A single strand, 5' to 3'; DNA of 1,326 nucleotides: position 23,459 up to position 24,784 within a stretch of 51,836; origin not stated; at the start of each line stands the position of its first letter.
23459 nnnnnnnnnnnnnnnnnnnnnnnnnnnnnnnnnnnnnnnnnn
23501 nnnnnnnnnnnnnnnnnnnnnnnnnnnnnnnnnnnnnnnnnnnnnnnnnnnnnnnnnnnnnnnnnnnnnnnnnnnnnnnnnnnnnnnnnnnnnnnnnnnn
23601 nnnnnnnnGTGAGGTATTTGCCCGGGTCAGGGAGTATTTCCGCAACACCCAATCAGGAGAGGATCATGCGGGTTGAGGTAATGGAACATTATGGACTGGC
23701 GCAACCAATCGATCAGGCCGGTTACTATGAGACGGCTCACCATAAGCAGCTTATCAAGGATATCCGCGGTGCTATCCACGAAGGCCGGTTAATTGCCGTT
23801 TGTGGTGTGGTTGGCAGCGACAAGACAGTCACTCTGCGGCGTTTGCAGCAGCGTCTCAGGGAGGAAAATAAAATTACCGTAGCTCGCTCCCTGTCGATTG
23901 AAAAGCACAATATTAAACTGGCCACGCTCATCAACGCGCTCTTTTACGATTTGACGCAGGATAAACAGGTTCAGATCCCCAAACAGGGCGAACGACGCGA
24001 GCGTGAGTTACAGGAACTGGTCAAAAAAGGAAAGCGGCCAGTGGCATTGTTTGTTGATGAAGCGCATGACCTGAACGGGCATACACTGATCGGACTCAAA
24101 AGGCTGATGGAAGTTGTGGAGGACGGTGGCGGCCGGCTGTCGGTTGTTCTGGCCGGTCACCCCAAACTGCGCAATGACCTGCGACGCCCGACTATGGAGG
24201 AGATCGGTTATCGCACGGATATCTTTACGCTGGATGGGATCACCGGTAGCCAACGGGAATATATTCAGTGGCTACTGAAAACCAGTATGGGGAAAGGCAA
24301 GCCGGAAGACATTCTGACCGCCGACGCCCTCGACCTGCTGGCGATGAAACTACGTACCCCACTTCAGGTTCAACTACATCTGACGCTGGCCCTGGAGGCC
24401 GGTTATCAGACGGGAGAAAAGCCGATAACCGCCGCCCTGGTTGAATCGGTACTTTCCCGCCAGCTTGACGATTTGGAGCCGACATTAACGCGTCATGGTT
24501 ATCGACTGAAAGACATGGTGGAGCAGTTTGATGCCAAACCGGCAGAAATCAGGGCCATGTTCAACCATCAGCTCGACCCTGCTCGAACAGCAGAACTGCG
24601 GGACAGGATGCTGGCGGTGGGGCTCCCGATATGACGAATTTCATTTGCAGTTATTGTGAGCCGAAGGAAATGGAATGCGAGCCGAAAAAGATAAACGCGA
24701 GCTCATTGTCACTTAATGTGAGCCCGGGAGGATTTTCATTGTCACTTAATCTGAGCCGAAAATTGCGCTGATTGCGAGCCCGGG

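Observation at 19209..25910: Unannotated ~5.5-kb Tn552/Tn5053-like transposon with long composite ends, inserted in a malY/patB-like gene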

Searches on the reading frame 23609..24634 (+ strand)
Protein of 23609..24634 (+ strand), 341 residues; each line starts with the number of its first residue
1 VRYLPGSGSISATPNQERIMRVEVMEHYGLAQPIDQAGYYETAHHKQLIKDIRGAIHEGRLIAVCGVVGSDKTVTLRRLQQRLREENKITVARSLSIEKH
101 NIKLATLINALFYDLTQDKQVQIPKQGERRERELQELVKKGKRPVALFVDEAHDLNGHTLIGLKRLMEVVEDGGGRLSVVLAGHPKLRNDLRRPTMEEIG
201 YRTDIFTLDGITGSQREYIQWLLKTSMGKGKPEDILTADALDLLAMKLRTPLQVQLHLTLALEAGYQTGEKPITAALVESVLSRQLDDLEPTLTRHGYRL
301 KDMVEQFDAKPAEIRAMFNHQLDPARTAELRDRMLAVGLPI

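Call 5: search_protein_families(library=pfam, proteins=[window:23609-24634:+], max_evalue=0.01)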
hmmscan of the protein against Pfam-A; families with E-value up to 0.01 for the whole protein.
window:23609-24634:+ (341 aa): 4 families
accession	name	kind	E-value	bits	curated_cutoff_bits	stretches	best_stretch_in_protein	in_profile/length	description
PF13401.12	AAA_22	-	1e-13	52.2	27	1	58-189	4-128/130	AAA domain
PF13191.12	AAA_16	-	2.7e-05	25.2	32.6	1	55-179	18-166/167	AAA ATPase domain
PF25199.1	nSTAND_NTPase5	-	0.0023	18.2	34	0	117-184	69-133/145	Novel STAND NTPase 5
PF05970.20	PIF1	-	0.0062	16.6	25.9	0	46-165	7-124/223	PIF1-like helicase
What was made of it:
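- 23666..24634 (+): AAA+ ATPase of 322 aa, of the ExeA/GspA and MuB type. It overlaps tnpA by 11 nt and its stop codon abuts IRR. Pfam AAA_22 E 1e-13 (call 5).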

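Call 12: search_protein_families(library=ncbifam, proteins=[window:23609-24634:+], max_evalue=0.01)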
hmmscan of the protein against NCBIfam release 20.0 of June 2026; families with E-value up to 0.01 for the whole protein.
window:23609-24634:+ (341 aa): 7 families
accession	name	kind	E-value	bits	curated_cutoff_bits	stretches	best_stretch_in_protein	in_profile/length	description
TIGR03015.1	pepcterm_ATPase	hypoth_equivalog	4.3e-13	49.3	324.5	1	39-282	22-263/269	XrtA/PEP-CTERM system-associated ATPase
TIGR00955.1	3a01204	subfamily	2.8e-05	22.9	736.35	1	39-95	31-87/617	pigment precursor permease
NF010068.0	PRK13548.1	equivalog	0.00098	18.3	261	1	43-105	15-78/261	heme ABC transporter ATP-binding protein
TIGR02315.1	ABC_phnC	equivalog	0.0029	17.1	266.1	1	44-89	13-57/243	phosphonate ABC transporter ATP-binding protein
TIGR04520.1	ECF_ATPase_1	equivalog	0.0035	16.8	315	0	40-102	10-72/269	energy-coupling factor transporter ATPase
NF010155.0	PRK13634.1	equivalog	0.0042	16.4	413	0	40-104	14-80/290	energy-coupling factor ABC transporter ATP-binding protein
NF047578.1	opine_ATP_CntD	equivalog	0.0053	16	380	0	41-99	12-68/266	staphylopine uptake ABC transporter ATP-binding protein CntD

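Call 32: search_solved_structures(query=window:23666-24634:+, max_evalue=1, show_alignments=1)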
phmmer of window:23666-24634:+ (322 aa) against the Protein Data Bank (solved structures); distinct sequences matched with E-value up to 1: 4.
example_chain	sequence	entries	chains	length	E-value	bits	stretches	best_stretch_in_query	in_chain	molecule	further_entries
6bge_A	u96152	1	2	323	0.081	15.7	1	16-71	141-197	VirB11-like protein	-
1g6o_A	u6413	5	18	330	0.083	15.7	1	16-71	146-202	CAG-ALPHA | virB11 homolog | Cag-alfa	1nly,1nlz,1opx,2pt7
2f55_A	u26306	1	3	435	0.44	13.3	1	128-183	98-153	polyprotein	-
1nt2_B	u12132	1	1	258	0.91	12.2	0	55-157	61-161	conserved hypothetical protein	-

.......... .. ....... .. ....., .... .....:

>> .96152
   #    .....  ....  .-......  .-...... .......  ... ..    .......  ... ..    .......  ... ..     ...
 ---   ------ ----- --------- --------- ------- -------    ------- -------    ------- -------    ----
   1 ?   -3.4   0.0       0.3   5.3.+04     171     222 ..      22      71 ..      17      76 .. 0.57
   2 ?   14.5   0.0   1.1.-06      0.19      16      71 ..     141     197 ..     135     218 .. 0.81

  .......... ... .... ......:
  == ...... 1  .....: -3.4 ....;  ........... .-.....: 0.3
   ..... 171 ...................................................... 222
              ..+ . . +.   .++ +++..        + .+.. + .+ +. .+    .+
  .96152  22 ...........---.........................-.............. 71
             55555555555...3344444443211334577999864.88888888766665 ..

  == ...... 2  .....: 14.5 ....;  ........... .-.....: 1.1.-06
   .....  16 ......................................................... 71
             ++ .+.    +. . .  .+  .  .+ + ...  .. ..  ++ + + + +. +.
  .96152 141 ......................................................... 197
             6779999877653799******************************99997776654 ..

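Call 71: find_homologous_proteins(query=window:23666-24634:+, max_evalue=0.001)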
Query window:23666-24634:+ (322 aa): 2593 proteins with E <= 0.001 among 8000 candidates; the best 120 are listed.
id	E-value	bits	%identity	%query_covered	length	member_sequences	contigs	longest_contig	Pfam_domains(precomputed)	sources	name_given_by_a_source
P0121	1.1e-204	697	99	100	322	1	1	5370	PF13401.13,PF25199.2,PF13191.13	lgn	-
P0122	1.1e-204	697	99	100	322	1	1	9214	PF13401.13,PF25199.2,PF13191.13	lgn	-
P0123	1.8e-201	686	98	100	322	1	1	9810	PF13401.13,PF25199.2,PF13191.13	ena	-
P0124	3.4e-191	652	94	100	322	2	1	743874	PF13401.13,PF25199.2,PF13191.13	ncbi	ncbi:AAA family ATPase [Candidatus Symbiopectobacterium endolongispinus]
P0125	3.9e-191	652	94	100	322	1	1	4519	PF13401.13,PF25199.2,PF13191.13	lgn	-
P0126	1.5e-188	644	91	100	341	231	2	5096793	PF13401.13,PF25199.2,PF13191.13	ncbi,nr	ncbi:ExeA family protein [Kosakonia arachidis]|nr:ExeA family protein [Kosakonia arachidis]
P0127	1.0e-187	641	90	100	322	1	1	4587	PF13401.13,PF13191.13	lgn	-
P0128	1.2e-187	641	91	100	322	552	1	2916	PF13401.13,PF25199.2,PF13191.13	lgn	-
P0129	3.8e-187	639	90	100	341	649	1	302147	PF13401.13,PF25199.2,PF13191.13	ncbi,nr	ncbi:AAA family ATPase [Salmonella enterica]|nr:AAA family ATPase [Salmonella enterica]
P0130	4.0e-186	636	89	100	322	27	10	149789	PF13401.13,PF25199.2,PF13191.13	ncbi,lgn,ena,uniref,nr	ncbi:TPA: ExeA family protein [Klebsiella variicola subsp. variicola]|uniref:ExeA family protein n=1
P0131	6.6e-185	632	90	100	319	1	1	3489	PF13401.13,PF13191.13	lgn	-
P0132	7.9e-185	631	90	100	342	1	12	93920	PF13401.13,PF25199.2,PF13191.13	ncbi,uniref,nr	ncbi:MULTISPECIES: ExeA family protein [Salmonella]|uniref:AAA family ATPase n=11 Tax=Enterobacteria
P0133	1.7e-183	627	89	100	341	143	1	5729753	PF13401.13,PF25199.2,PF13191.13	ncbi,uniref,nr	ncbi:ExeA family protein [Klebsiella variicola]|uniref:ExeA family protein n=1 Tax=Klebsiella variic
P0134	3.1e-183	626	90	100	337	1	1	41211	PF13401.13,PF25199.2,PF13191.13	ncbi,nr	ncbi:AAA family ATPase [Salmonella enterica subsp. enterica serovar Enteritidis]|nr:AAA family ATPas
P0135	5.8e-183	625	89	100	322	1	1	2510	PF13401.13,PF25199.2,PF13191.13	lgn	-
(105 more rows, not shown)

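Call 82: search_protein_families(library=phrogs, proteins=[window:23666-24634:+], max_evalue=0.001)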
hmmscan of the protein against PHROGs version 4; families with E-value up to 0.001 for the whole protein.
window:23666-24634:+ (322 aa): 2 families
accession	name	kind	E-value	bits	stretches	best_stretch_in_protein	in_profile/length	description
phrog_296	-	integration and excision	3.7e-16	59.9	1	19-287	297-545/626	DNA transposition protein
phrog_2630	-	unknown function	1.3e-13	52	1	18-192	9-186/326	-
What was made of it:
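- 23666..24634 (+): PHROG 296 'DNA transposition protein' E 3.7e-16 (call 82).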

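Call 84: search_dna_similar(query=window:23666-24634:+, collection=phages, mode=protein, max_evalue=0.001, max_rows=15)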
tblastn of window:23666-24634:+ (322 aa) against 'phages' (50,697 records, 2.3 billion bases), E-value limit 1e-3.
No match.
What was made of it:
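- Tried and rejected: The ATPase gave no tblastn hit in the phage collection (call 84).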

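Call 106: search_solved_structures(query=A5, max_evalue=1)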
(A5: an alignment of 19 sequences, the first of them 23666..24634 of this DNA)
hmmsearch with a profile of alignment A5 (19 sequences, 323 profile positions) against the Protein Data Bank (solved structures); distinct sequences matched with E-value up to 1: 200 (the best 60 are shown).
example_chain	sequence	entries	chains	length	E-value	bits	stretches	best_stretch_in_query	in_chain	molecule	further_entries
6ha8_V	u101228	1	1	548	8.8e-06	28.3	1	25-66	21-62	Nucleotide-binding protein ExpZ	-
8xvb_A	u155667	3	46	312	0.0001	24.8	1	19-170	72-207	ATP-dependent target DNA activator B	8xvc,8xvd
1fnn_A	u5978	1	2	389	0.00025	23.5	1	45-166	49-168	CELL DIVISION CONTROL PROTEIN 6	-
9oe1_A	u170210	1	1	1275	0.00091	21.7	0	21-63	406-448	ATP-binding cassette, sub-family B (MDR/TAP), member 4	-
9ody_A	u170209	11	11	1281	0.00093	21.6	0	21-63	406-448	ATP-binding cassette, sub-family B (MDR/TAP), member 4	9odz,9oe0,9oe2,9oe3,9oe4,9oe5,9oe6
8sa0_A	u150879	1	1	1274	0.001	21.5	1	21-66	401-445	ATP-dependent translocase ABCB1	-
6qex_A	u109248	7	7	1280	0.001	21.5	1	21-66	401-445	Multidrug resistance protein 1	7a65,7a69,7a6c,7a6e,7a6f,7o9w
8gmg_A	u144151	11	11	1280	0.001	21.5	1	21-66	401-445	ATP-dependent translocase ABCB1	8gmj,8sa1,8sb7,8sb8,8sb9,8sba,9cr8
6c0v_A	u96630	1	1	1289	0.0012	21.3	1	21-66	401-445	Multidrug resistance protein 1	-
1g6o_A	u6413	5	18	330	0.0016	20.8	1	17-71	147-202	CAG-ALPHA | virB11 homolog | Cag-alfa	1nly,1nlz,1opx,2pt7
6bge_A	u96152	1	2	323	0.0018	20.7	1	17-71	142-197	VirB11-like protein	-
8y6h_A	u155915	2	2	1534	0.0019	20.6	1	21-66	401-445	ATP-dependent translocase ABCB1,mNeonGreen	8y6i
6d3r_A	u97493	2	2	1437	0.0023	20.3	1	23-65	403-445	Cystic fibrosis transmembrane conductance regulator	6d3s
8f4b_A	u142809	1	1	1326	0.0029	20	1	16-77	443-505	Multidrug resistance-associated protein 1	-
9nfi_A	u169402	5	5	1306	0.0034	19.8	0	21-63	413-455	Permeability Glycoprotein (P-gp)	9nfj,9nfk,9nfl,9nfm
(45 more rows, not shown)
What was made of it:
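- Closest known: Transposition module. Same: The ATPase hits PHROG 296 'DNA transposition protein' (E 3.7e-16) and MuB 8xvb (E 1e-4) (calls 82, 106).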
